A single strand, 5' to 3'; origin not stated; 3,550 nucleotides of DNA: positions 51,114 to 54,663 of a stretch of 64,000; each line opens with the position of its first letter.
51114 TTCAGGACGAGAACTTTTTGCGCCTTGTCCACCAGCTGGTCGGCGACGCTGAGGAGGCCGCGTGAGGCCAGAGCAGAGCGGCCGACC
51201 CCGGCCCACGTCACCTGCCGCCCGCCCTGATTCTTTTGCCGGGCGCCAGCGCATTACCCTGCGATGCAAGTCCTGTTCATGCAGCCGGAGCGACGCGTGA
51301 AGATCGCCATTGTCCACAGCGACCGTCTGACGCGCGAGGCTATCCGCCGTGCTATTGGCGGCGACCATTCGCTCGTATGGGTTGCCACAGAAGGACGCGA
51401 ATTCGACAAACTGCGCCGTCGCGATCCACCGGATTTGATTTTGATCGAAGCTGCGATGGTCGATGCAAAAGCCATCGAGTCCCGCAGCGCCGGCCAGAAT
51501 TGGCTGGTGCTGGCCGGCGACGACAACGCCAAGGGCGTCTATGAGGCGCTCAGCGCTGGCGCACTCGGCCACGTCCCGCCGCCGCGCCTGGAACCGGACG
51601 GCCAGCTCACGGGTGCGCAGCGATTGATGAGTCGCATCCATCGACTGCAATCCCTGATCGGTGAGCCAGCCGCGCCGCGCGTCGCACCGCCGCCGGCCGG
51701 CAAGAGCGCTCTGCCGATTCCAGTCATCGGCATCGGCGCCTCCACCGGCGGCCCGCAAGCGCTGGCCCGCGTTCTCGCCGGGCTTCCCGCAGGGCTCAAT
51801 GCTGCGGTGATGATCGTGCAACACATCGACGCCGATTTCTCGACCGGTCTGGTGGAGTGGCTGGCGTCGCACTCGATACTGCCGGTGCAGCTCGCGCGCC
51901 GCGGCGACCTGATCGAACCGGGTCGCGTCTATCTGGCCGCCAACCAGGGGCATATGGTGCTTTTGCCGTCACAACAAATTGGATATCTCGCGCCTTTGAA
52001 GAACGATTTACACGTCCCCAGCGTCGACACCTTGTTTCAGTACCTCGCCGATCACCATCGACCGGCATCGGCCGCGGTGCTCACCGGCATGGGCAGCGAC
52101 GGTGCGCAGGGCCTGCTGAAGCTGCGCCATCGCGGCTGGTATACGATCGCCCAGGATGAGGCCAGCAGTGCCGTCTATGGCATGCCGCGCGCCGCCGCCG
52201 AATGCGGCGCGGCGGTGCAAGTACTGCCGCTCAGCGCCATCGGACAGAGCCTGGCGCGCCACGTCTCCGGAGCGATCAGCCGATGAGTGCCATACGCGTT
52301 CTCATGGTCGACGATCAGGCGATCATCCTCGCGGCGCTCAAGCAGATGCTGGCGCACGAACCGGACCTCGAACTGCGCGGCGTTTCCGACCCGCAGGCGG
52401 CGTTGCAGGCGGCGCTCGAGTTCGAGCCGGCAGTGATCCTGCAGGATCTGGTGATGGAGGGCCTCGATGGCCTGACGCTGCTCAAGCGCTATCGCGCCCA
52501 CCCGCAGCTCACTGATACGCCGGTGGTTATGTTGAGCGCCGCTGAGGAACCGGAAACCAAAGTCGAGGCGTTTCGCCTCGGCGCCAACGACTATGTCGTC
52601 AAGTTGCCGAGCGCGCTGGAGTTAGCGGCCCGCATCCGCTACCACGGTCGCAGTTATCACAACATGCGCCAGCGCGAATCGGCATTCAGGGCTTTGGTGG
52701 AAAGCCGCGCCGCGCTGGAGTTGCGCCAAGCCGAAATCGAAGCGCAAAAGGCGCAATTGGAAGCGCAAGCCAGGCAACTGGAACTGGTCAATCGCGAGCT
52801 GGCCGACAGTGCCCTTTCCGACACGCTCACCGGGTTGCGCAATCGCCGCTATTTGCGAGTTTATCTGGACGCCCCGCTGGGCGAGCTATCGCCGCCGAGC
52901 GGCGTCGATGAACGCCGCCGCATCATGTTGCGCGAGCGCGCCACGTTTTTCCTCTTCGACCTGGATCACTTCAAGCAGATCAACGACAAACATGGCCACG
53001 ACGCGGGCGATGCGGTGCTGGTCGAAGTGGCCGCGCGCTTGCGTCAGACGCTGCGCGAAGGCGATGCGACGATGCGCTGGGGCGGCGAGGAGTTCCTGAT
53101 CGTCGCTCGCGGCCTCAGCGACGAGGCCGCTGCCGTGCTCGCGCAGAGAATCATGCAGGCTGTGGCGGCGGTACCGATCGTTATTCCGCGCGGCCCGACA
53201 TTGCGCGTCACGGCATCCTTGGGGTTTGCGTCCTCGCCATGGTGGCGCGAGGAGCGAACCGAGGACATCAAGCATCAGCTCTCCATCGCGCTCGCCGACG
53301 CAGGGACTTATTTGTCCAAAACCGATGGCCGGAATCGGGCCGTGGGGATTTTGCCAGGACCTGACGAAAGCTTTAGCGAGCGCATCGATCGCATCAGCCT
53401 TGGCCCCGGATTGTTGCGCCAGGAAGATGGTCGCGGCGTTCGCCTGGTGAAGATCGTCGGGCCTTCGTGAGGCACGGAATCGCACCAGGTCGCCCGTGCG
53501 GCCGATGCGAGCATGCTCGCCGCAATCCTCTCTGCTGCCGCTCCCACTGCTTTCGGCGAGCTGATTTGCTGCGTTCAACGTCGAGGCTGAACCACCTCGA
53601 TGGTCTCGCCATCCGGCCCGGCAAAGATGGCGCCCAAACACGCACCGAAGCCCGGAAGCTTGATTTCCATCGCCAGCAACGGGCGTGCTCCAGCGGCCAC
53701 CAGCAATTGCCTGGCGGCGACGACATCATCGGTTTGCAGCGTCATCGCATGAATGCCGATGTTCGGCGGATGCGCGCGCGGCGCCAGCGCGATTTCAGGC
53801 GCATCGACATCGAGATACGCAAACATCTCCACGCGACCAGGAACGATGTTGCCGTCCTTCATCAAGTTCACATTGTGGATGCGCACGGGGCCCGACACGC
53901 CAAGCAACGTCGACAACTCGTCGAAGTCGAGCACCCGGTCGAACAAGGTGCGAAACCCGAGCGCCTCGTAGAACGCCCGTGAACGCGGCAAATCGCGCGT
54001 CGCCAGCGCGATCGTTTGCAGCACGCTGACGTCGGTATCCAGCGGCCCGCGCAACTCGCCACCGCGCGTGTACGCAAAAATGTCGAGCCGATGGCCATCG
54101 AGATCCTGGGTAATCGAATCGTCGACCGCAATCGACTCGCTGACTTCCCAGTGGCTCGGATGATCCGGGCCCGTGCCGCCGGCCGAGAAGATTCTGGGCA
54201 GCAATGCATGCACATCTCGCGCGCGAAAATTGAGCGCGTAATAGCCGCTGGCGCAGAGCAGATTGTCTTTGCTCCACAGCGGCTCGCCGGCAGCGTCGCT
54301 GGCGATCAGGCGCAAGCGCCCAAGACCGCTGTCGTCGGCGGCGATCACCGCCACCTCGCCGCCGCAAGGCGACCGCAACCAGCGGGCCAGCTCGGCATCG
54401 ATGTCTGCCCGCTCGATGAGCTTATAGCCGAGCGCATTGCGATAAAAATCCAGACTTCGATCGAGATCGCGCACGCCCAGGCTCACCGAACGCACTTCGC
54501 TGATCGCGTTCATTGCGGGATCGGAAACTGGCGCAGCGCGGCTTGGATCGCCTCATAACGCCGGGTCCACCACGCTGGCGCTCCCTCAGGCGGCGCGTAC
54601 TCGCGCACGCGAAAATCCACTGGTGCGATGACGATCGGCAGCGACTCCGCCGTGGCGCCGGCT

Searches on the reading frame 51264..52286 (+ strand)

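Call 49: search_protein_families(library=pfam, proteins=[window:51264-52286:+], max_evalue=0.00001)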
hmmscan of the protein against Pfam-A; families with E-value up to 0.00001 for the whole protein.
window:51264-52286:+ (340 aa): 1 family
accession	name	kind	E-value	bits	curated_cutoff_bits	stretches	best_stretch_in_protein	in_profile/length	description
PF01339.22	CheB_methylest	-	6.4e-56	189.2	24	1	155-330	1-174/174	CheB methylesterase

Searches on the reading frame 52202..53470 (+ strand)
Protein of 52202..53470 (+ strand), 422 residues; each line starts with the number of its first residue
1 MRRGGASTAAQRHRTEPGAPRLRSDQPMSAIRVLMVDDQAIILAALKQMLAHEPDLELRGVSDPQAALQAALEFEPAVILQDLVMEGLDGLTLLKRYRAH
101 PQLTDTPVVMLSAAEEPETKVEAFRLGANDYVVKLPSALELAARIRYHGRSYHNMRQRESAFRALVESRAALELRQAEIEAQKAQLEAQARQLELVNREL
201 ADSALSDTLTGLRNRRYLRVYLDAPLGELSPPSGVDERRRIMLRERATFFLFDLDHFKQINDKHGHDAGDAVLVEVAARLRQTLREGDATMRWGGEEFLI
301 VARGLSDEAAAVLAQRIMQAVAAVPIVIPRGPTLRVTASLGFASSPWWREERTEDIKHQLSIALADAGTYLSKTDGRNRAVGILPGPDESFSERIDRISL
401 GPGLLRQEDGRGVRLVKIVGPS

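Call 49: search_protein_families(library=pfam, proteins=[window:52202-53470:+], max_evalue=0.00001)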
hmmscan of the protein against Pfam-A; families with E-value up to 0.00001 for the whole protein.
window:52202-53470:+ (422 aa): 2 families
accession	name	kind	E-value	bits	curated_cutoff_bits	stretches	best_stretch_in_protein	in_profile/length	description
PF00990.26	GGDEF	-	4.5e-33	114.7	23.8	1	205-379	2-161/161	Diguanylate cyclase, GGDEF domain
PF00072.30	Response_reg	-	1.8e-20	73.6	30.2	1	33-145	1-110/111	Response regulator receiver domain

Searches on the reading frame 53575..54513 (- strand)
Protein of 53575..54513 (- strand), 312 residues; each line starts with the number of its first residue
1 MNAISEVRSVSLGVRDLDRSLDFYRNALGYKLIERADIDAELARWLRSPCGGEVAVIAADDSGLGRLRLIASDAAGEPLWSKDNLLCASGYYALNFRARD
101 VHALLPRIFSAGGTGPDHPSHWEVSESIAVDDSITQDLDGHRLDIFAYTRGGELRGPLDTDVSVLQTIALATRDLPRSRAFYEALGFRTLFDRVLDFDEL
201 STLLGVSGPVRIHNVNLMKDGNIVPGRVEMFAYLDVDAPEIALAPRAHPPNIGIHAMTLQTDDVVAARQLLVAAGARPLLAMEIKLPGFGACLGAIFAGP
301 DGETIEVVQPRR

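Call 49: search_protein_families(library=pfam, proteins=[window:53575-54513:-], max_evalue=0.00001)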
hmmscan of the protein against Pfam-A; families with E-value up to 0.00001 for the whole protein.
window:53575-54513:- (312 aa): 4 families
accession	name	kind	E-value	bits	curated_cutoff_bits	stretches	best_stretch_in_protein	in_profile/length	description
PF00903.31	Glyoxalase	-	1.2e-15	58.4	20.6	2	166-307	3-121/121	Glyoxalase/Bleomycin resistance protein/Dioxygenase superfamily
PF22677.2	Ble-like_N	-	5.9e-10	39.2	24.5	0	12-34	7-29/41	Bleomycin resistance protein-like N-terminal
PF13669.12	Glyoxalase_4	-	2.5e-07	31.4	27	0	168-279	3-94/109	Glyoxalase/Bleomycin resistance protein/Dioxygenase superfamily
PF18029.7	Glyoxalase_6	-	1e-06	29.8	23.6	0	10-145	2-105/106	Glyoxalase-like domain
